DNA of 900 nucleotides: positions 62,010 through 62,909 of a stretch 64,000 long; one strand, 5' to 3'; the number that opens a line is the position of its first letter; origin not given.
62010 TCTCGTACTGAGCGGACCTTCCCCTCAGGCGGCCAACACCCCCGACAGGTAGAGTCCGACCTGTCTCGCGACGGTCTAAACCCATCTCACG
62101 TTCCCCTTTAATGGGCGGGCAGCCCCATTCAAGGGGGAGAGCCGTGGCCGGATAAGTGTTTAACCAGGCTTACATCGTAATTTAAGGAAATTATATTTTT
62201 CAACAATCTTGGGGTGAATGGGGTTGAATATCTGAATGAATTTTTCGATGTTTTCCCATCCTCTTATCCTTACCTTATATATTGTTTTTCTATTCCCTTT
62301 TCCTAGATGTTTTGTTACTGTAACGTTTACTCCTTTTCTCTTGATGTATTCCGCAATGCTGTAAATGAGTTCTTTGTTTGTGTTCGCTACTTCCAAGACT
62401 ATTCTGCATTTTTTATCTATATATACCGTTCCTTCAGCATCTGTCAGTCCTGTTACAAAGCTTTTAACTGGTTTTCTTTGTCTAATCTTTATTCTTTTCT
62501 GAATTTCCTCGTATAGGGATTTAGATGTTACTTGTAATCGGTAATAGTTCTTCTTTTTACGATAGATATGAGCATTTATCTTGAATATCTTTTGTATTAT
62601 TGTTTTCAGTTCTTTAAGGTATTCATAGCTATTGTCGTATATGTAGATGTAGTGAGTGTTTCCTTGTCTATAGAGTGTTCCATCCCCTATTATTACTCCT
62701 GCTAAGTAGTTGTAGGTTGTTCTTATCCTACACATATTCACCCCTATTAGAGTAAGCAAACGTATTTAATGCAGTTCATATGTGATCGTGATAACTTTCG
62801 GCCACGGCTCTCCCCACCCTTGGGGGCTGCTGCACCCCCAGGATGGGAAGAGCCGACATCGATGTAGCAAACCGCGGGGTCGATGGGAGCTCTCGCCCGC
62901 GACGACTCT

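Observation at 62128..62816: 23S rRNA intron with a textbook bulge-helix-bulge junction and a two-motif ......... ORF, just upstream of the A-loop hairpin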

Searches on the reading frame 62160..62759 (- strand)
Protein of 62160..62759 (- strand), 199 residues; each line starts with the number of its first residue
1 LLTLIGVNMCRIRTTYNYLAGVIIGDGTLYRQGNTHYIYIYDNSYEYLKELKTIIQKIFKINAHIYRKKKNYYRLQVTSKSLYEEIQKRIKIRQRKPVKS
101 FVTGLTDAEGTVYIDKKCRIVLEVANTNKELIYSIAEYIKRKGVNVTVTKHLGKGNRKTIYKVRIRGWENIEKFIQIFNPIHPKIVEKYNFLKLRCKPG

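Call 8: search_protein_families(library=pfam, proteins=[window:62160-62759:-], max_evalue=1)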
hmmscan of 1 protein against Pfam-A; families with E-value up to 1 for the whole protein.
window:62160-62759:- (199 aa): 8 families
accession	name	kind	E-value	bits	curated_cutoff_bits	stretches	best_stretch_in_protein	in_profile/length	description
PF14528.11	LAGLIDADG_3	-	1.4e-20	73.8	22.5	2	98-176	3-79/82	LAGLIDADG-like domain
PF14527.11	LAGLIDADG_WhiA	-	7.4e-10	39.3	23.2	2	17-73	3-58/93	WhiA LAGLIDADG-like domain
PF03161.18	LAGLIDADG_2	-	7.5e-06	26.4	25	1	18-81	103-164/168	LAGLIDADG DNA endonuclease family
PF05204.19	Hom_end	-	4.8e-05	23.9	21.1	1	99-167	14-86/110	Homing endonuclease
PF20055.5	DUF6454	-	0.013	14.9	22.3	1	9-61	76-130/292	Family of unknown function (DUF6454)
PF00961.24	LAGLIDADG_1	-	0.04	15.3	23.1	1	103-193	2-97/102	LAGLIDADG endonuclease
PF17990.7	LodA_N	-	0.11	12.9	26.3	1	26-121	37-125/213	L-Lysine epsilon oxidase N-terminal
PF23353.1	BBS2_hp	-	0.59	10.7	27.7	0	97-135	34-72/98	BBS2 hairpin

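Call 9: search_solved_structures(query=window:62163-62759:-, max_evalue=1, show_alignments=2)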
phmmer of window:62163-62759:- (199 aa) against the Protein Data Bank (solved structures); distinct sequences matched with E-value up to 1: 18.
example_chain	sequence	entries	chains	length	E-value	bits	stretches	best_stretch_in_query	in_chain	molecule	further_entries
5o6g_A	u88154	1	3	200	7.3e-07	32.6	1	17-175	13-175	Homing endonuclease I-DmoI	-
5ak9_A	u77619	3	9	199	3.9e-06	30.2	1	17-175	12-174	HOMING ENDONUCLEASE I-DMOI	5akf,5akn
2vs8_A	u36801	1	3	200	4.2e-06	30.1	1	17-175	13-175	HOMING ENDONUCLEASE I-DMOI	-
4un7_G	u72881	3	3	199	4.2e-06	30.1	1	17-175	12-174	HOMING ENDONUCLEASE I-DMOI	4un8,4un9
2vs7_A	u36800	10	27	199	4.3e-06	30.1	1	17-175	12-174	HOMING ENDONUCLEASE I-DMOI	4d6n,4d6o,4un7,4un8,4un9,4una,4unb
5o6i_A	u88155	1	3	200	4.7e-06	30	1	17-175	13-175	Homing endonuclease I-DmoI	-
1b24_A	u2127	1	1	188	6.5e-06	29.5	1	17-174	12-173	Homing endonuclease I-DmoI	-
5a0w_A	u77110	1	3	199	2.5e-05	27.6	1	17-175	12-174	HOMING ENDONUCLEASE I-DMOI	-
5akm_A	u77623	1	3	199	3.1e-05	27.3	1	17-175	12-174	HOMING ENDONUCLEASE I-DMOI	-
4j29_A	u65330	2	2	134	0.079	16.2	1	80-156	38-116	Engineered Protein OR258 | DE NOVO DESIGNED PROTEIN OR258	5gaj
8prs_A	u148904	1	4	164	0.21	14.8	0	23-42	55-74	nvBagel4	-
2dch_X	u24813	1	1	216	0.22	14.7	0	15-86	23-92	putative homing endonuclease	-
8pra_A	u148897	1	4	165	0.28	14.4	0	23-42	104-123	Cell surface protein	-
8pro_A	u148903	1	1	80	0.47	13.6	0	23-42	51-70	Cell surface protein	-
8prd_A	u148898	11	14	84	0.5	13.5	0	23-42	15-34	Cell surface protein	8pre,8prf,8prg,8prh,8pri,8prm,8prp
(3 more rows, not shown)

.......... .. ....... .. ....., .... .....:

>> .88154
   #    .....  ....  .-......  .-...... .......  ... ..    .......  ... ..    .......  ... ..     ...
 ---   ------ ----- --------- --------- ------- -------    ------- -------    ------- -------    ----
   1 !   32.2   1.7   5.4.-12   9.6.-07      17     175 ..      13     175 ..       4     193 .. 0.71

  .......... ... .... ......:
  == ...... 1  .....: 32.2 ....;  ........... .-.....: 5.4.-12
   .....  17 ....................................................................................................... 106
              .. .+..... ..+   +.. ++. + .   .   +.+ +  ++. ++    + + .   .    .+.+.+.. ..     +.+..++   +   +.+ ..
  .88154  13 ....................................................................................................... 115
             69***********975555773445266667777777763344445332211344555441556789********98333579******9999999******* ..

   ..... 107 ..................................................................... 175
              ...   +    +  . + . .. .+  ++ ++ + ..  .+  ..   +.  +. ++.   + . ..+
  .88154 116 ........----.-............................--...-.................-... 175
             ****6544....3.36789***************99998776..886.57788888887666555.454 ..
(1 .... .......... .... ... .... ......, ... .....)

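Call 11: find_homologous_proteins(query=window:62163-62759:-)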
Query window:62163-62759:- (199 aa): 10 proteins with E <= 0.001 among 105 candidates.
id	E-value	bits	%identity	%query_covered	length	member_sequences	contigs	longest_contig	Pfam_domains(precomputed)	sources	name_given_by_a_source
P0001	9.6e-108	376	88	96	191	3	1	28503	PF05204.20,PF14528.12,PF14527.12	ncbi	-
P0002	7.2e-50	188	46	94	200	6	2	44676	PF14528.12,PF14527.12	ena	-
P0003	1.0e-49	187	49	91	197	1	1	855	PF14528.12,PF14527.12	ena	-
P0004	1.9e-49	186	48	91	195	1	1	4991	PF14528.12,PF14527.12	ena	-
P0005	6.3e-49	185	49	93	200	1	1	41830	PF14528.12,PF14527.12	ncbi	-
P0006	8.7e-47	178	45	91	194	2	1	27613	PF14528.12,PF14527.12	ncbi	-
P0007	9.4e-47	177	48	91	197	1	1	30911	PF14528.12,PF14527.12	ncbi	-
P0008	3.6e-46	176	45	91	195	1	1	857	PF14528.12,PF14527.12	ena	-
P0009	6.4e-45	171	47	92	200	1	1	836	PF14528.12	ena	-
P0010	4.1e-41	159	46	94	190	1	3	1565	PF14528.12,PF14527.12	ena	-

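Call 12: find_encoding_contigs(protein=window:62163-62759:-, flank=10000)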
Protein window:62163-62759:- (199 aa): no gene with exactly this product is on record in the collection.

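Call 14: find_encoding_contigs(protein=window:62163-62735:-, flank=10000)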
Protein window:62163-62735:- (191 aa): no gene with exactly this product is on record in the collection.

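Call 15: find_encoding_contigs(protein=P0001, flank=6000, max_places=3)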
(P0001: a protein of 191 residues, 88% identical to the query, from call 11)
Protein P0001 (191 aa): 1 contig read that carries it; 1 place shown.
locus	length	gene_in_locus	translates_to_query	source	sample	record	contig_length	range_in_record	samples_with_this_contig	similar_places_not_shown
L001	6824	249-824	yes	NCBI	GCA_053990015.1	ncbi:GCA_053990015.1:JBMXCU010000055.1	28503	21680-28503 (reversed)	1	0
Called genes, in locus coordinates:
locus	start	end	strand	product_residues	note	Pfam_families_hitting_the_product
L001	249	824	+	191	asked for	PF05204:Hom_end (faint), PF14528:LAGLIDADG_3 (weak), PF14527:LAGLIDADG_WhiA (faint), PF14528:LAGLIDADG_3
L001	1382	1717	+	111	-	-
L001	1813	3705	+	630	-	PF00750:tRNA-synt_1d, PF05746:DALR_1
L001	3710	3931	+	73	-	-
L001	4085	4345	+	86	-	-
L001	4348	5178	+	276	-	-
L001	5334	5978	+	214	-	PF02441:Flavoprotein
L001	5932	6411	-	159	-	-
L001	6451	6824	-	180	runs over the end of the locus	PF02778:tRNA_int_endo_N, PF01974:tRNA_int_endo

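Call 16: find_related_loci(query=window:62163-62735:-, collection=genome_contigs, flank=3000)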
Query window:62163-62735:- (191 aa) in genome_contigs; peptide patterns used: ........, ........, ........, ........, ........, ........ (x = any residue, [..] = any of these).
221 stretches matched a pattern, but none encodes a relative of the query by tblastn (E <= 1e-3).

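Call 21: find_encoding_contigs(protein=P0002, flank=3000, max_places=2)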
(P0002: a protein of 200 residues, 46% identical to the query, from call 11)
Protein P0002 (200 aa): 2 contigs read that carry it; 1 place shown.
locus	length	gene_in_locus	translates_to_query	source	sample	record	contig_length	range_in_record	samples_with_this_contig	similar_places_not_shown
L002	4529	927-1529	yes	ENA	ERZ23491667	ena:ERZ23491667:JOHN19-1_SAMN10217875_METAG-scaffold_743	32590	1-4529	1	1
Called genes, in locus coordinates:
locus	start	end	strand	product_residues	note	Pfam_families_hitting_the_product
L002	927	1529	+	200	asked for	PF14527:LAGLIDADG_WhiA (faint), PF14528:LAGLIDADG_3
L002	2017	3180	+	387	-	PF00465:Fe-ADH, PF13685:Fe-ADH_2, PF25137:ADH_Fe_C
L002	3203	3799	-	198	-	PF03657:UPF0113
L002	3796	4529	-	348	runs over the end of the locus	PF17125:Methyltr_RsmF_N, PF01189:Methyltr_RsmB-F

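Call 22: find_encoding_contigs(protein=P0005, flank=3000, max_places=2)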
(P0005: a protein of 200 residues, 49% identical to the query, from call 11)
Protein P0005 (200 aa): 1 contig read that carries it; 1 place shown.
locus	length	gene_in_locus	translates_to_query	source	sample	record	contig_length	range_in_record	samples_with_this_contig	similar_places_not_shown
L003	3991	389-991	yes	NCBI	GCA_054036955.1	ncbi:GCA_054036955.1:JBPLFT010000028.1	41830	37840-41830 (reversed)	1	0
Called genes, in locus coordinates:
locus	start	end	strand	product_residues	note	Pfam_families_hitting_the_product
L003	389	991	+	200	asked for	PF14527:LAGLIDADG_WhiA (faint), PF14528:LAGLIDADG_3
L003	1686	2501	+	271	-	-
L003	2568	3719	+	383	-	PF07690:MFS_1, PF00083:Sugar_tr (faint), PF07690:MFS_1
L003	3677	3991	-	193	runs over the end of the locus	PF00149:Metallophos, PF12850:Metallophos_2, PF14582:Metallophos_3 (weak)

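Call 23: find_encoding_contigs(protein=P0006, flank=3000, max_places=2)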
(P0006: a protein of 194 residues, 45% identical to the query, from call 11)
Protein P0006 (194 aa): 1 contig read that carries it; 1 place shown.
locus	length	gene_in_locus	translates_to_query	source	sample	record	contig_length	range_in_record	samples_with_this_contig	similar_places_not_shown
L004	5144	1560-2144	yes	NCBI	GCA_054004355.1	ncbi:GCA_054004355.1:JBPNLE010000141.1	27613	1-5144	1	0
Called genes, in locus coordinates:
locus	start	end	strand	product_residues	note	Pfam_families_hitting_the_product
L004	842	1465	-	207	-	-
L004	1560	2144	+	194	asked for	PF14528:LAGLIDADG_3 (weak), PF14527:LAGLIDADG_WhiA (weak), PF14528:LAGLIDADG_3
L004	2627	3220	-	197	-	PF03657:UPF0113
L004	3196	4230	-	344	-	PF17125:Methyltr_RsmF_N, PF01189:Methyltr_RsmB-F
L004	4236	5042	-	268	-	PF01887:SAM_HAT_N, PF20257:SAM_HAT_C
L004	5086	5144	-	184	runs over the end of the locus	PF01928:CYTH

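Call 24: find_encoding_contigs(protein=P0007, flank=3000, max_places=2)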
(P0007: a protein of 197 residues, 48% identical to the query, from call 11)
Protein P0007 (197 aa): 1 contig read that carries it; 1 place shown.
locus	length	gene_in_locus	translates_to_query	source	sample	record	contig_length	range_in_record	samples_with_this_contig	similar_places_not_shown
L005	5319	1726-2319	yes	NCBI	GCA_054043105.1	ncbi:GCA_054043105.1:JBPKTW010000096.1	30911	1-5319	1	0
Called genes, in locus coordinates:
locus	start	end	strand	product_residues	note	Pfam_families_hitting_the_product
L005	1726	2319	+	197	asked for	PF14528:LAGLIDADG_3, PF14527:LAGLIDADG_WhiA (weak)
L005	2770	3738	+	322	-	PF08660:Alg14, PF04101:Glyco_tran_28_C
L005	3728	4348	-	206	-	PF03657:UPF0113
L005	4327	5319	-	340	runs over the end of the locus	PF17125:Methyltr_RsmF_N (weak), PF01189:Methyltr_RsmB-F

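Call 25: find_encoding_contigs(protein=P0010, flank=3000, max_places=3)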
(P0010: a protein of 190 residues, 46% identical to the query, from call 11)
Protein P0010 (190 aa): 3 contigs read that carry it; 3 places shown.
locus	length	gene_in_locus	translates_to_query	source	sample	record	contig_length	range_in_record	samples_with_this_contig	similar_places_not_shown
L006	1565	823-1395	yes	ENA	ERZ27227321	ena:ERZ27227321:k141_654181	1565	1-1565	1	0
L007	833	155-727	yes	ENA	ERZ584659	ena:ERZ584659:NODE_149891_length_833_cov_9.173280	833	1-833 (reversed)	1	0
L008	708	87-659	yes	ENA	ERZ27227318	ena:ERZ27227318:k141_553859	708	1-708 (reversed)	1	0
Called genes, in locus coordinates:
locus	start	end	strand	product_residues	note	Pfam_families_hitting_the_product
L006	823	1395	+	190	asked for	PF14527:LAGLIDADG_WhiA (faint), PF14528:LAGLIDADG_3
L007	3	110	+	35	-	?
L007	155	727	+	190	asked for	PF14527:LAGLIDADG_WhiA (faint), PF14528:LAGLIDADG_3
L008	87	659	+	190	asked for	PF14527:LAGLIDADG_WhiA (faint), PF14528:LAGLIDADG_3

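Call 27: find_related_loci(query=A1, collection=genome_contigs, flank=3000)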
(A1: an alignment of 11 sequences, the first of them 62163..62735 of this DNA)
Query A1 (191 aa) in genome_contigs; peptide patterns used: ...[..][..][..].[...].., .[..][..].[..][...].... (x = any residue, [..] = any of these).
30 stretches matched a pattern; 5 encode a relative of the query (tblastn E <= 1e-3); 5 distinct loci.
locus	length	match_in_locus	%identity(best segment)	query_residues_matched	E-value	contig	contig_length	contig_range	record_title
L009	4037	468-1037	45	1-187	3e-55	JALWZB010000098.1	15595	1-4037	MAG: Desulfurococcales archaeon isolate T2_metabat1_scaf2bin.068 T2_NODE_3850_length_15595_cov_3.803013, whole genome sh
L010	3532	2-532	45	14-187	1e-49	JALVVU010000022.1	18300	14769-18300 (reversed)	MAG: Desulfurococcales archaeon isolate M10_metabat1_scaf2bin.047 M10_NODE_1301_length_18300_cov_17.656688, whole genome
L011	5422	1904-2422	36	9-177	4e-28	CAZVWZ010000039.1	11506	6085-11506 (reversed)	MAG TPA_asm: uncultured Desulfurococcaceae archaeon isolate binchicken_co6_445 genome assembly, contig: NODE_6751_length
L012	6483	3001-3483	23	11-166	1e-10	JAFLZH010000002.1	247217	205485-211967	MAG: Nitrososphaerota archaeon isolate MAS4_bin.35 NODE_2_length_247217_cov_28.869738, whole genome shotgun sequence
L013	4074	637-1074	26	11-158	2e-8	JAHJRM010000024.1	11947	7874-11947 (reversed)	MAG: Nanoarchaeota archaeon isolate OS_PC_MetaG.mb.152 OS_PC_MetaG.mb.152_k141_85037, whole genome shotgun sequence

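Call 53: predict_structure(alignment_id=A1)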
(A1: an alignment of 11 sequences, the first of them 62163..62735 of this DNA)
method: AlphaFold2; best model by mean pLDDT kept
length: 191 residues; sequences in the alignment: 11
mean_pLDDT: 94.5   pTM: 0.90
mean pLDDT of the five models: 94.5, 93.9, 93.5, 93.4, 92.8
residues with pLDDT >= 90: 173; 70-90: 12; 50-70: 6; < 50: 0
segments of 3 or more residues with pLDDT < 50: none
pLDDT, mean of each block of 10 residues (from residue 1): 88 97 96 96 96 94 93 97 97 98 96 96 98 98 77 96 98 97 91 59
secondary structure, 60 per line:
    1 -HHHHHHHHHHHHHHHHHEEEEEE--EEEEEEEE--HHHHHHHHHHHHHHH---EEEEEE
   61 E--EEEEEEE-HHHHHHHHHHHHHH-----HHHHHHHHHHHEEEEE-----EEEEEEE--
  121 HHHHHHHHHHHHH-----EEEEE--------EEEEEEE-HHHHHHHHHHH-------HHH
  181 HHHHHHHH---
elements in order: H2-18 E19-24 E27-34 H37-51 E55-61 E64-70 H72-85 H91-101 E102-106 E112-118 H121-133 E139-143 E152-158 H160-170 H178-188

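Call 58: fold_search(model_id=the predicted structure, library=pdb)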
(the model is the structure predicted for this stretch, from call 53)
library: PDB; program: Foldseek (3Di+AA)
matches with E <= 10: 1160; with E <= 0.001: 126
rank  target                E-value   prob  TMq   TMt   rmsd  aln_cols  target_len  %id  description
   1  5o6g_D                1.5e-10  1.00  0.67  0.72   3.8       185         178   26  Structures and dynamics of mesophilic variants from the homing endonuclease I-DmoI (released 2017-12-06)
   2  5ak9_A                1.8e-10  1.00  0.69  0.72   3.8       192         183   26  THE CRYSTAL STRUCTURE OF I-DMOI Q42AK120M IN COMPLEX WITH ITS TARGET DNA IN THE PRESENCE OF 2MM MN (released 2015-06-17)
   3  5o6i_A                2.3e-10  1.00  0.70  0.70   4.6       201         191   26  Structures and dynamics of mesophilic variants from the homing endonuclease I-DmoI (released 2017-12-06)
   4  2vs7_G                2.6e-10  1.00  0.68  0.73   3.8       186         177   27  The crystal structure of I-DmoI in complex with DNA and Ca (released 2008-11-11)
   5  5akf_I                3.1e-10  1.00  0.66  0.71   3.7       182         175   27  THE CRYSTAL STRUCTURE OF I-DMOI Q42AK120M IN COMPLEX WITH ITS TARGET DNA NICKED IN THE CODING STRAND A AND IN THE PRES (released 2015-06-17)
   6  5akf_A                3.3e-10  1.00  0.70  0.74   3.5       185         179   25  THE CRYSTAL STRUCTURE OF I-DMOI Q42AK120M IN COMPLEX WITH ITS TARGET DNA NICKED IN THE CODING STRAND A AND IN THE PRES (released 2015-06-17)
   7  5o6g_A                3.3e-10  1.00  0.72  0.73   3.5       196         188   27  Structures and dynamics of mesophilic variants from the homing endonuclease I-DmoI (released 2017-12-06)
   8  4unc_D                3.5e-10  1.00  0.64  0.64   3.9       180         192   27  THE CRYSTAL STRUCTURE OF I-DMOI IN COMPLEX WITH ITS TARGET DNA AT 8 DAYS INCUBATION IN 5MM MN (STATE 6) (released 2014-12-17)
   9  4unc_G                3.7e-10  1.00  0.67  0.72   3.7       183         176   27  THE CRYSTAL STRUCTURE OF I-DMOI IN COMPLEX WITH ITS TARGET DNA AT 8 DAYS INCUBATION IN 5MM MN (STATE 6) (released 2014-12-17)
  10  2vs8_A                3.9e-10  1.00  0.67  0.70   3.7       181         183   26  The crystal structure of I-DmoI in complex with DNA and Mn (released 2008-11-11)
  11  5ak9_J                3.9e-10  1.00  0.68  0.71   3.8       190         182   27  THE CRYSTAL STRUCTURE OF I-DMOI Q42AK120M IN COMPLEX WITH ITS TARGET DNA IN THE PRESENCE OF 2MM MN (released 2015-06-17)
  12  1dq3                  4.1e-10  1.00  0.80  0.36   2.9       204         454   22  CRYSTAL STRUCTURE OF AN ARCHAEAL INTEIN-ENCODED HOMING ENDONUCLEASE PI-PFUI (released 2000-07-05)
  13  4d6o_A                4.1e-10  1.00  0.68  0.71   3.7       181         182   26  THE CRYSTAL STRUCTURE OF I-DMOI IN COMPLEX WITH ITS TARGET DNA AT 1H INCUBATION IN 5MM MG (STATE 2) (released 2014-12-17)
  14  5a0w_D                4.6e-10  1.00  0.70  0.70   3.9       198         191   26  THE CRYSTAL STRUCTURE OF I-DMOI E117A IN COMPLEX WITH ITS TARGET DNA AND IN THE PRESENCE OF 2MM MN (released 2016-05-11)
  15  4una_G                4.9e-10  1.00  0.68  0.73   3.7       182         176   26  THE CRYSTAL STRUCTURE OF I-DMOI IN COMPLEX WITH ITS TARGET DNA AT 2 DAYS INCUBATION IN 5MM MN (STATE 4) (released 2014-12-17)
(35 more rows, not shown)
